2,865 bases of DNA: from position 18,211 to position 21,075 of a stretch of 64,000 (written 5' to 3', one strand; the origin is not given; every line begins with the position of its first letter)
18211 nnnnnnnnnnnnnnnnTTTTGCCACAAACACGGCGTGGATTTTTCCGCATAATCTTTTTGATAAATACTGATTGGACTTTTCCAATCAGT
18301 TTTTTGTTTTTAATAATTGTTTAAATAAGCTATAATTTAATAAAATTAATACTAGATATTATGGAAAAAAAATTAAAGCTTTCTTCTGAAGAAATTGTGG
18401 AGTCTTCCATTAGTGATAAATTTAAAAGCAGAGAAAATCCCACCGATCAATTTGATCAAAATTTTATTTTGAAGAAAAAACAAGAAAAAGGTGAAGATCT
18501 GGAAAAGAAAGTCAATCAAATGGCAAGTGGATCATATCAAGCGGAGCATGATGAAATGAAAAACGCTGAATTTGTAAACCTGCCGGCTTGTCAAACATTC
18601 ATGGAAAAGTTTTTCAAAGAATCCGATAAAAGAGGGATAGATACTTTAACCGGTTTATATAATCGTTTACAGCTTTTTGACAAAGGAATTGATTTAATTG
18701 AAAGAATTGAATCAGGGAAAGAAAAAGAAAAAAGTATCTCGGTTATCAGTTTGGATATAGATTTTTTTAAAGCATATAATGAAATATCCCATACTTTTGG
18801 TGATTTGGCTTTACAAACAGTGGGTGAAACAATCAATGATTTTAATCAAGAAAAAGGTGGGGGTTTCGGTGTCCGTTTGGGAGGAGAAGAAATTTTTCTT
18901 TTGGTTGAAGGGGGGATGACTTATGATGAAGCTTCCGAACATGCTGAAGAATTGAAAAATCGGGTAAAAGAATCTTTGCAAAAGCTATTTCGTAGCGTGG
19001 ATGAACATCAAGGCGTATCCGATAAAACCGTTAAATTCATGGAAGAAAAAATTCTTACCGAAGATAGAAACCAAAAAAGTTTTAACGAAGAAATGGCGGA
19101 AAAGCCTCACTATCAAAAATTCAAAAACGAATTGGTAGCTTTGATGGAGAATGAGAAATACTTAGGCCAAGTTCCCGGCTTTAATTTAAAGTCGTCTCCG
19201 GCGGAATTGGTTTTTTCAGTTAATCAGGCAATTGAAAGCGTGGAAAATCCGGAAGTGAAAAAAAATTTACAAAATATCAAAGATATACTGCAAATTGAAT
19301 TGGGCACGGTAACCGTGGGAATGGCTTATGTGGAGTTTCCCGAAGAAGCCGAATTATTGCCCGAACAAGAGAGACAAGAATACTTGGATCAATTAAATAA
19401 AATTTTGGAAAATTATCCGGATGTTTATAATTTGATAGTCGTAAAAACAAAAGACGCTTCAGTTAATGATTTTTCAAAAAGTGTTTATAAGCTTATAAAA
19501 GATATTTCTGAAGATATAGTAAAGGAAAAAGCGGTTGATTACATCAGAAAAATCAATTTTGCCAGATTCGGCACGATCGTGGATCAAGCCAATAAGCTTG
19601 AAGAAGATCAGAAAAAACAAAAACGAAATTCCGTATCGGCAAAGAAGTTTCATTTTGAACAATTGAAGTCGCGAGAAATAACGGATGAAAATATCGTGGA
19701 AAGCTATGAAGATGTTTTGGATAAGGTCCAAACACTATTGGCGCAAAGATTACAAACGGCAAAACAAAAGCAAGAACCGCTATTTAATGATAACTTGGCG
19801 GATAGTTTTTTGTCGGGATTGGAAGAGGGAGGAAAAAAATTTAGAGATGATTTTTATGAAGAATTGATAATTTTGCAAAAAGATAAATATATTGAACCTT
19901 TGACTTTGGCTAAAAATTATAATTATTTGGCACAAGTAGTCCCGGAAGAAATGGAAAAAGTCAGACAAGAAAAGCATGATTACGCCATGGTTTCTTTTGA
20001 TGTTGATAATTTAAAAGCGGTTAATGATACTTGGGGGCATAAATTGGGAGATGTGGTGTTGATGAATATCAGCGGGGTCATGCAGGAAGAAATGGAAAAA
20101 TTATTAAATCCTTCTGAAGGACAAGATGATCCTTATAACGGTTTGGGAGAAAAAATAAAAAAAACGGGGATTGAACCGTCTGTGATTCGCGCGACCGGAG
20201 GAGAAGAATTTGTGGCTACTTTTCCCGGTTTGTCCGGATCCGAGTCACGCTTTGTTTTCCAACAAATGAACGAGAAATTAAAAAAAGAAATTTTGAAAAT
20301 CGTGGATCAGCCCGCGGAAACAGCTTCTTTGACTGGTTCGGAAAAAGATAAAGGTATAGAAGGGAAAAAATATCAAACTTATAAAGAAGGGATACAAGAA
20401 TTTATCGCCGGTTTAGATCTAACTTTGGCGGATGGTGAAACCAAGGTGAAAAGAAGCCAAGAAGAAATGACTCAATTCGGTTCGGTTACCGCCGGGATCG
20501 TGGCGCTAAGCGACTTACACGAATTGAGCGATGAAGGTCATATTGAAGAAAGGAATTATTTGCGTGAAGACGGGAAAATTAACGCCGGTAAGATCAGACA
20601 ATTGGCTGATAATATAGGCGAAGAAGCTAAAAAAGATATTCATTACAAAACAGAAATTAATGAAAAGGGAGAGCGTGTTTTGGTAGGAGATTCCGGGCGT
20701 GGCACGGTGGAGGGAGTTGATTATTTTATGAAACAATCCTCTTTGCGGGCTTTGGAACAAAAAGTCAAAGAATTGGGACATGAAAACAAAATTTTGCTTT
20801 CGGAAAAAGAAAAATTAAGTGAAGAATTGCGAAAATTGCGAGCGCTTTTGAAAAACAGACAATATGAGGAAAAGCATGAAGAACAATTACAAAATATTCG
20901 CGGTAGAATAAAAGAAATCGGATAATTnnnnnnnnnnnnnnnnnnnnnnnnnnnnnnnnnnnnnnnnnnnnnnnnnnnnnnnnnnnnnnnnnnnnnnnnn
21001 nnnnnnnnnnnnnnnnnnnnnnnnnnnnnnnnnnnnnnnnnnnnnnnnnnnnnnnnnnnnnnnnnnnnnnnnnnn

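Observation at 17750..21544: Tandem-GGDEF protein and a small basic ORF inserted into the normally contiguous rpmH-rnpA-yidD operon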

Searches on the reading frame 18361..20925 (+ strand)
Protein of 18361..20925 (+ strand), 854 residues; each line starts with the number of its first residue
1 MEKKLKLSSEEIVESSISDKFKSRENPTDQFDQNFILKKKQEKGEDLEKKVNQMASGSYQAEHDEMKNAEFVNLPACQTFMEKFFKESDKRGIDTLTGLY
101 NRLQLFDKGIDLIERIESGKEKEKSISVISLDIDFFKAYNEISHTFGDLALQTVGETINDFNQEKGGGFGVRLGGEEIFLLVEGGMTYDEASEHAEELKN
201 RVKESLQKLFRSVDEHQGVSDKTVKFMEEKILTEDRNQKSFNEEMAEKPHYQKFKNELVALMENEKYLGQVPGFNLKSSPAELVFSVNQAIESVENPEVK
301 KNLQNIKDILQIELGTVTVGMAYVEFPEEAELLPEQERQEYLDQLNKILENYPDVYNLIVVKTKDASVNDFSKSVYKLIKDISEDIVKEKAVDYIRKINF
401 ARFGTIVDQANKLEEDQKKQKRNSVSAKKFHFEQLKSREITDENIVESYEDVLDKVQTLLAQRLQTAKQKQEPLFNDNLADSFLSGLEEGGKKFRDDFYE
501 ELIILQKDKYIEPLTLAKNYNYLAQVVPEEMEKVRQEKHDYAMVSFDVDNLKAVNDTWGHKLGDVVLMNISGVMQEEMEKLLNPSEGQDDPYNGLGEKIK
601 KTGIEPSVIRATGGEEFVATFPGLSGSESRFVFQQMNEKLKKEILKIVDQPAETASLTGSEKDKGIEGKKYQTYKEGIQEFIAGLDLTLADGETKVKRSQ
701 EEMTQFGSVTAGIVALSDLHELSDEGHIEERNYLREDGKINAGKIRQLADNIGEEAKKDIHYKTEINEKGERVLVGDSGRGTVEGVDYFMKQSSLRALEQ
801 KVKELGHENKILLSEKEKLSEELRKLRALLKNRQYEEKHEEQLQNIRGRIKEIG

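Call 3: search_protein_families(library=pfam, proteins=[window:18361-20925:+], max_evalue=0.1)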
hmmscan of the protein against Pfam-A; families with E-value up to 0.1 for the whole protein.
window:18361-20925:+ (854 aa): 3 families
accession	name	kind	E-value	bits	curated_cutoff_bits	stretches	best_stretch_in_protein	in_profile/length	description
PF00990.26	GGDEF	-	1.9e-29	102.9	23.8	2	93-207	3-112/161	Diguanylate cyclase, GGDEF domain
PF23659.1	UFL1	-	0.053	14.4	27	0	95-115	7-27/120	E3 UFM1-protein ligase 1-like domain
PF21377.3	MurD_N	-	0.057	13.9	24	0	807-845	22-60/76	MurD N-terminal domain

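Call 7: find_homologous_proteins(query=window:18361-20925:+, max_evalue=0.001)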
Query window:18361-20925:+ (854 aa): 30 proteins with E <= 0.001 among 8000 candidates.
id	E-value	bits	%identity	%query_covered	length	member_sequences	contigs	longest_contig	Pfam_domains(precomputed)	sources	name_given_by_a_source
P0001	0.0e+0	1115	99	61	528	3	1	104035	PF00990.27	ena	-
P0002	3.3e-114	401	36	88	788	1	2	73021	PF00990.27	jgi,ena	jgi:diguanylate cyclase (GGDEF)-like protein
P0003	1.3e-108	383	37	78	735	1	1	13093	PF00990.27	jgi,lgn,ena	-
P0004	9.1e-107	376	36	88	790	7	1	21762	PF00990.27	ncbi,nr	ncbi:GGDEF domain-containing protein [Candidatus Falkowbacteria bacterium]|nr:GGDEF domain-containin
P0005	5.8e-106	374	37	89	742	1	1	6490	PF00990.27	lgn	-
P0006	1.6e-96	343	36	84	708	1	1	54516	PF00990.27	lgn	-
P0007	6.2e-88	314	33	91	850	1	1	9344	PF00990.27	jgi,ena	-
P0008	2.0e-8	51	38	15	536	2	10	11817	PF00990.27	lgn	-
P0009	6.4e-7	46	31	17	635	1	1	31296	PF13185.13,PF13487.13,PF01966.29,PF01590.33,PF00990.27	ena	-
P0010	6.4e-7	46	31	17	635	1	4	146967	PF13185.13,PF13487.13,PF01966.29,PF01590.33,PF00990.27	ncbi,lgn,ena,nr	ncbi:diguanylate cyclase [bacterium]|nr:diguanylate cyclase [bacterium]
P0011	1.7e-6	45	32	14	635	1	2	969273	PF13185.13,PF13487.13,PF01966.29,PF01590.33,PF00990.27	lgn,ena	-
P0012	4.1e-6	44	34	11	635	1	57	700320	PF13185.13,PF13487.13,PF01966.29,PF01590.33,PF00990.27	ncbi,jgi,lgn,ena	jgi:diguanylate cyclase (GGDEF)-like protein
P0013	4.1e-6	44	34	11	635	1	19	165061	PF13185.13,PF13487.13,PF01966.29,PF01590.33,PF00990.27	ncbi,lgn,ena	-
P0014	4.1e-6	44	34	11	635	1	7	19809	PF13185.13,PF13487.13,PF01966.29,PF01590.33,PF00990.27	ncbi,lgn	-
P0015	4.1e-6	44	34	11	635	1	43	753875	PF13185.13,PF13487.13,PF01966.29,PF01590.33,PF00990.27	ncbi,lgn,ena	-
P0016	4.2e-6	44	34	11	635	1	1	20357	PF13185.13,PF13487.13,PF01966.29,PF01590.33,PF00990.27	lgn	-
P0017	4.2e-6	44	34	11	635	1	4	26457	PF13185.13,PF13487.13,PF01966.29,PF01590.33,PF00990.27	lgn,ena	-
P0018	4.2e-6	44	34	11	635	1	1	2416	PF13185.13,PF13487.13,PF01966.29,PF01590.33,PF00990.27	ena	-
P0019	7.4e-6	43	31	14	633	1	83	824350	PF13487.13,PF01966.29,PF01590.33,PF00990.27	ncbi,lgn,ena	-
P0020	8.6e-6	43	34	11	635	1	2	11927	PF13185.13,PF13487.13,PF01966.29,PF01590.33,PF00990.27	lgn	-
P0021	3.8e-5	40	36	14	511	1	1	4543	PF13426.14,PF13188.14,PF08448.17,PF00989.32,PF00990.27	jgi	-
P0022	4.7e-5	40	27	20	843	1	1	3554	PF13185.13,PF13487.13,PF01966.29,PF01590.33,PF13492.13,PF16927.12,PF00990.27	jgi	jgi:diguanylate cyclase (GGDEF)-like protein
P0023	1.2e-4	39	40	13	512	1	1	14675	PF16927.12,PF00990.27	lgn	-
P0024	2.3e-4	38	39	13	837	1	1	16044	PF13185.13,PF13487.13,PF01966.29,PF01590.33,PF16927.12,PF00990.27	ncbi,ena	-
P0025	3.4e-4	37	35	15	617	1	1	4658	PF00672.31,PF02743.25,PF22673.3,PF00990.27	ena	-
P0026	5.3e-4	37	36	13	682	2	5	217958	PF00563.26,PF00990.27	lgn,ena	-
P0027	5.4e-4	37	38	15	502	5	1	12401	PF13401.13,PF00990.27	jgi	jgi:diguanylate cyclase (GGDEF)-like protein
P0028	8.0e-4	36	33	15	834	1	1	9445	PF13185.13,PF13487.13,PF01966.29,PF01590.33,PF13492.13,PF00990.27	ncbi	-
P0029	9.5e-4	36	31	15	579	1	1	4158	PF00990.27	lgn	-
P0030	1.0e-3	36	31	15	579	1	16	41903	PF00990.27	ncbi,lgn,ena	-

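Call 8: find_encoding_contigs(protein=P0002, flank=8000, max_places=3)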
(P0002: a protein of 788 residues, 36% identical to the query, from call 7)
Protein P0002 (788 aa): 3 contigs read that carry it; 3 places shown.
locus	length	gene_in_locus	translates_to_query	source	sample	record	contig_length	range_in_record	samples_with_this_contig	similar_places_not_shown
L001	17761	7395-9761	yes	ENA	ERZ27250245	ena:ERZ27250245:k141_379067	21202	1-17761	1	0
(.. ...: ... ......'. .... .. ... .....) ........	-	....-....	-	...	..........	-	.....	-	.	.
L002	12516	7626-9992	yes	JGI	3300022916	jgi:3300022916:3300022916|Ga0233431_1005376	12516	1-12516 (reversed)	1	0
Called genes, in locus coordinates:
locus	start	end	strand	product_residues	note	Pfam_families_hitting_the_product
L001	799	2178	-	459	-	PF11638:DnaA_N, PF01637:ATPase_2 (faint), PF01695:IstB_IS21, PF00308:Bac_DnaA, PF00004:AAA (weak), PF08299:Bac_DnaA_C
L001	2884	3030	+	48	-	PF00468:Ribosomal_L34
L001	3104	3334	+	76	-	PF07866:DUF1653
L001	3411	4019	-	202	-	-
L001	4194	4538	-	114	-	-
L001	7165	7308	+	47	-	-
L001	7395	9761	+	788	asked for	PF00990:GGDEF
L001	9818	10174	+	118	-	PF00825:Ribonuclease_P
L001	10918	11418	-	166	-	-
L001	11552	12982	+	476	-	PF01943:Polysacc_synt, PF13440:Polysacc_synt_3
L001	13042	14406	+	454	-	PF04932:Wzy_C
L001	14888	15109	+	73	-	-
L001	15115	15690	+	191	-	-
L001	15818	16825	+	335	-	-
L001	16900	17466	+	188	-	PF07963:N_methyl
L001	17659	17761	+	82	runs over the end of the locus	-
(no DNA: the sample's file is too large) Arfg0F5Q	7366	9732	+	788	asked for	PF00990:GGDEF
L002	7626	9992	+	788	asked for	PF00990:GGDEF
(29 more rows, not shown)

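Call 9: find_encoding_contigs(protein=P0004, flank=8000, max_places=3)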
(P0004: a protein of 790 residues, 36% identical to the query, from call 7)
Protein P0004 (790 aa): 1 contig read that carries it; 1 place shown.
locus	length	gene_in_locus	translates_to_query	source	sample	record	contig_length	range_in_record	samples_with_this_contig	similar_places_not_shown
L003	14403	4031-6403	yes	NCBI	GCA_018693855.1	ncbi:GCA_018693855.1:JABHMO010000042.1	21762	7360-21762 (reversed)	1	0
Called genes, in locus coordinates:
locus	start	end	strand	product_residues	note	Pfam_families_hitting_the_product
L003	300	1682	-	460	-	PF11638:DnaA_N, PF00308:Bac_DnaA, PF00004:AAA (weak), PF01695:IstB_IS21, PF08299:Bac_DnaA_C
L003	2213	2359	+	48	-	PF00468:Ribosomal_L34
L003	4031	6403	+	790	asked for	PF00990:GGDEF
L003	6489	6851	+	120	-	PF00825:Ribonuclease_P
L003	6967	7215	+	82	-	PF01809:YidD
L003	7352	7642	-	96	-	-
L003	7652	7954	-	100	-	-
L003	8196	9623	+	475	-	PF01943:Polysacc_synt, PF13440:Polysacc_synt_3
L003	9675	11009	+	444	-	PF04932:Wzy_C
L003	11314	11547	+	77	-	-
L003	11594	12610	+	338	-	-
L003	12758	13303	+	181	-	PF07963:N_methyl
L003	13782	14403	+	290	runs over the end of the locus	PF00483:NTP_transferase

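Call 10: find_encoding_contigs(protein=P0006, flank=8000, max_places=3)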
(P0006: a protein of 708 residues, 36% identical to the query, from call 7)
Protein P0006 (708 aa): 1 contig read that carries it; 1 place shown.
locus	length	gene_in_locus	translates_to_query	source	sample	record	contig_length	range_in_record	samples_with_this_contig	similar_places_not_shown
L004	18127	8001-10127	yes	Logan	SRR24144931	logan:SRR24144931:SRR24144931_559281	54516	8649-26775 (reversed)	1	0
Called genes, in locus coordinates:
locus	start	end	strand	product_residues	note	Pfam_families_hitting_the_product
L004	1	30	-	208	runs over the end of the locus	-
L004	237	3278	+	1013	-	PF02463:SMC_N, PF13175:AAA_15 (weak), PF13476:AAA_23, PF13304:AAA_21 (weak), PF06470:SMC_hinge, PF13304:AAA_21 (weak)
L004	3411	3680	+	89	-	PF02583:Trns_repr_metal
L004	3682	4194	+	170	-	PF10080:FtrD-like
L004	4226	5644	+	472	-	PF00403:HMA, PF13386:DsbD_2, PF13473:Cupredoxin_1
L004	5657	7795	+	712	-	PF00403:HMA, PF00122:E1-E2_ATPase, PF00702:Hydrolase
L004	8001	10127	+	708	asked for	PF00990:GGDEF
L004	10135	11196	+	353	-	PF01757:Acyl_transf_3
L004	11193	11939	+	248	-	PF02535:Zip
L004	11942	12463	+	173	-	PF13847:Methyltransf_31, PF02390:Methyltransf_4 (weak), PF13649:Methyltransf_25 (weak), PF08242:Methyltransf_12 (faint)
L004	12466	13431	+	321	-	PF13672:PP2C_2, PF07228:SpoIIE (faint)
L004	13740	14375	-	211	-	-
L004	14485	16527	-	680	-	-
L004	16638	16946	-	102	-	-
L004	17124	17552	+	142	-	-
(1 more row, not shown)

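Call 13: find_encoding_contigs(protein=P0007, flank=8000, max_places=3)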
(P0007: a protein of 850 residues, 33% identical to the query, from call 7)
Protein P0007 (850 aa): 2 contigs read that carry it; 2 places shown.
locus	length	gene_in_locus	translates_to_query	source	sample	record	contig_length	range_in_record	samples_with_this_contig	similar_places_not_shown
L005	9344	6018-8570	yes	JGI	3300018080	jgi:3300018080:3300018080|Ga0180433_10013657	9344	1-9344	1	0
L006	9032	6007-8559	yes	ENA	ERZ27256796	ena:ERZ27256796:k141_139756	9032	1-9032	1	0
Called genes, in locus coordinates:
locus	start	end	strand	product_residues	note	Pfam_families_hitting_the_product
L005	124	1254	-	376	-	PF00712:DNA_pol3_beta, PF02767:DNA_pol3_beta_2, PF02768:DNA_pol3_beta_3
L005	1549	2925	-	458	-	PF11638:DnaA_N, PF00308:Bac_DnaA, PF01695:IstB_IS21 (weak), PF00004:AAA (weak), PF13401:AAA_22 (faint), PF08299:Bac_DnaA_C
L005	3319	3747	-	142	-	-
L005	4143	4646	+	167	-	PF13328:HD_4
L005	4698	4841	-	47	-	-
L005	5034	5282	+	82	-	-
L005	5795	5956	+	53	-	-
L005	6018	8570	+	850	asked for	PF00990:GGDEF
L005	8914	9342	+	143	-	?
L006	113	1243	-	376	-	PF00712:DNA_pol3_beta, PF02767:DNA_pol3_beta_2, PF02768:DNA_pol3_beta_3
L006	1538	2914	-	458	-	PF11638:DnaA_N, PF00308:Bac_DnaA, PF01695:IstB_IS21 (weak), PF00004:AAA (weak), PF13401:AAA_22 (faint), PF08299:Bac_DnaA_C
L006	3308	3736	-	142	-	-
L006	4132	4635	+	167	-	PF13328:HD_4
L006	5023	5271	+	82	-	-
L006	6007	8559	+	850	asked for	PF00990:GGDEF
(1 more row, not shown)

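Call 14: find_encoding_contigs(protein=P0003, flank=8000, max_places=3)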
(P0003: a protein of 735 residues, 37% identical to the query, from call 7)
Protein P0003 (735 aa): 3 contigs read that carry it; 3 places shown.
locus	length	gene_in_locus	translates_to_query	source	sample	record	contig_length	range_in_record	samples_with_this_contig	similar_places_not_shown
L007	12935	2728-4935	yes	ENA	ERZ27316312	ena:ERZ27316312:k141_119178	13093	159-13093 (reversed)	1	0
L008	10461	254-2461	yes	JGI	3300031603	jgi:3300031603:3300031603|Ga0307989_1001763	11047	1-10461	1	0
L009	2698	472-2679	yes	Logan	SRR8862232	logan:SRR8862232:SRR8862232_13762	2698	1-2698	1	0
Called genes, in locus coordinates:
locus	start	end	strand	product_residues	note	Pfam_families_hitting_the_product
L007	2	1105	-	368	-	?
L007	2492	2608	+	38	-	-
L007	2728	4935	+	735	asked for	PF00990:GGDEF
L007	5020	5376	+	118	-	PF00825:Ribonuclease_P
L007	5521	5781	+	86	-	PF01809:YidD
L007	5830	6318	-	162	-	PF00027:cNMP_binding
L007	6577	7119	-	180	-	-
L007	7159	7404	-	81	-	-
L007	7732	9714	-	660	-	PF01145:Band_7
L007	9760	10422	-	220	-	-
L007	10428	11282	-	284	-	PF04012:PspA_IM30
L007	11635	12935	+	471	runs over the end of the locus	PF01943:Polysacc_synt, PF13440:Polysacc_synt_3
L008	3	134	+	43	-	?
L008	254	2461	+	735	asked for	PF00990:GGDEF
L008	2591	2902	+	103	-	PF00825:Ribonuclease_P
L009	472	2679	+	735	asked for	PF00990:GGDEF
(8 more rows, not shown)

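Call 16: find_encoding_contigs(protein=P0001, flank=10000, max_places=3)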
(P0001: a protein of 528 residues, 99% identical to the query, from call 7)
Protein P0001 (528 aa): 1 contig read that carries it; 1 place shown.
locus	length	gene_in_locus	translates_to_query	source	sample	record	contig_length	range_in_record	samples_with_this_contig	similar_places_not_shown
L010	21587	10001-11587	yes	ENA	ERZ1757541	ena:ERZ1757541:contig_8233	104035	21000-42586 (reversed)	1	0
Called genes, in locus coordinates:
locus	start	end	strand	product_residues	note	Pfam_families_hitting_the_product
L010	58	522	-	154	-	-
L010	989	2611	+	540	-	PF08486:SpoIID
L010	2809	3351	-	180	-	PF03703:bPH_2 (weak)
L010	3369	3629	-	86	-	-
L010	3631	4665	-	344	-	PF05496:RuvB_N, PF00004:AAA, PF07728:AAA_5, PF13173:AAA_14 (weak), PF17864:AAA_lid_4, PF05491:WHD_RuvB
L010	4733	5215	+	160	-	PF00588:SpoU_methylase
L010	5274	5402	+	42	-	-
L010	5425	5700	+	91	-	-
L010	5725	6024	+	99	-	-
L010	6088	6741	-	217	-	PF02767:DNA_pol3_beta_2, PF02768:DNA_pol3_beta_3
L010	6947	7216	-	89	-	PF00712:DNA_pol3_beta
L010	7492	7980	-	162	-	PF08299:Bac_DnaA_C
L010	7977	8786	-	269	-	PF13401:AAA_22 (faint), PF00308:Bac_DnaA, PF01695:IstB_IS21 (weak), PF01637:ATPase_2 (weak), PF13173:AAA_14 (weak), PF00004:AAA (weak)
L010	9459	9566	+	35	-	-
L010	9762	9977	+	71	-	-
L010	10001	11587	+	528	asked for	PF00990:GGDEF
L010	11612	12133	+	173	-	-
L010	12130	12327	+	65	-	-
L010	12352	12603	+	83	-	PF00825:Ribonuclease_P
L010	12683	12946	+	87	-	PF01809:YidD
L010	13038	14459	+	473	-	PF01943:Polysacc_synt, PF13440:Polysacc_synt_3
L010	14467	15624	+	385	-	PF13439:Glyco_transf_4 (weak), PF20706:GT4-conflict, PF00534:Glycos_transf_1, PF13692:Glyco_trans_1_4, PF13524:Glyco_trans_1_2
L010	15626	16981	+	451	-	PF04932:Wzy_C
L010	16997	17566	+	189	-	PF07690:MFS_1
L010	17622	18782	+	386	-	PF07690:MFS_1, PF05977:MFS_3 (weak), PF07690:MFS_1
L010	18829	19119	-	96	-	PF02224:Cytidylate_kin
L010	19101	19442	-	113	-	PF02224:Cytidylate_kin, PF13207:AAA_17 (faint)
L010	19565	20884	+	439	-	PF00989:PAS, PF13188:PAS_8, PF08448:PAS_4, PF13426:PAS_9, PF08447:PAS_3 (weak), PF13487:HD_5, PF01966:HD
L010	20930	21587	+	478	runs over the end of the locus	PF01839:FG-GAP (faint), PF13517:FG-GAP_3, PF03734:YkuD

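Call 17: find_encoding_contigs(protein=P0005, flank=8000, max_places=3)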
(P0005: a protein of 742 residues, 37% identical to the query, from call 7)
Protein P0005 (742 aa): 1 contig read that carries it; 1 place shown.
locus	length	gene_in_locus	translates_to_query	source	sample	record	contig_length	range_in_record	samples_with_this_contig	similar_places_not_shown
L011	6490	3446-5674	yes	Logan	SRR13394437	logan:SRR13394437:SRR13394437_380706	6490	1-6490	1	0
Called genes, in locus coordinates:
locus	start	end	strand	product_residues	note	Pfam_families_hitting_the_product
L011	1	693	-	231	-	?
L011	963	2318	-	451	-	PF11638:DnaA_N, PF00308:Bac_DnaA, PF01695:IstB_IS21, PF00004:AAA (weak), PF13173:AAA_14 (weak), PF08299:Bac_DnaA_C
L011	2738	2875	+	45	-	PF00468:Ribosomal_L34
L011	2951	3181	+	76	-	-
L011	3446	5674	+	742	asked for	PF00990:GGDEF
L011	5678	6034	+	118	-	PF00825:Ribonuclease_P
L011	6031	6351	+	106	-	PF01809:YidD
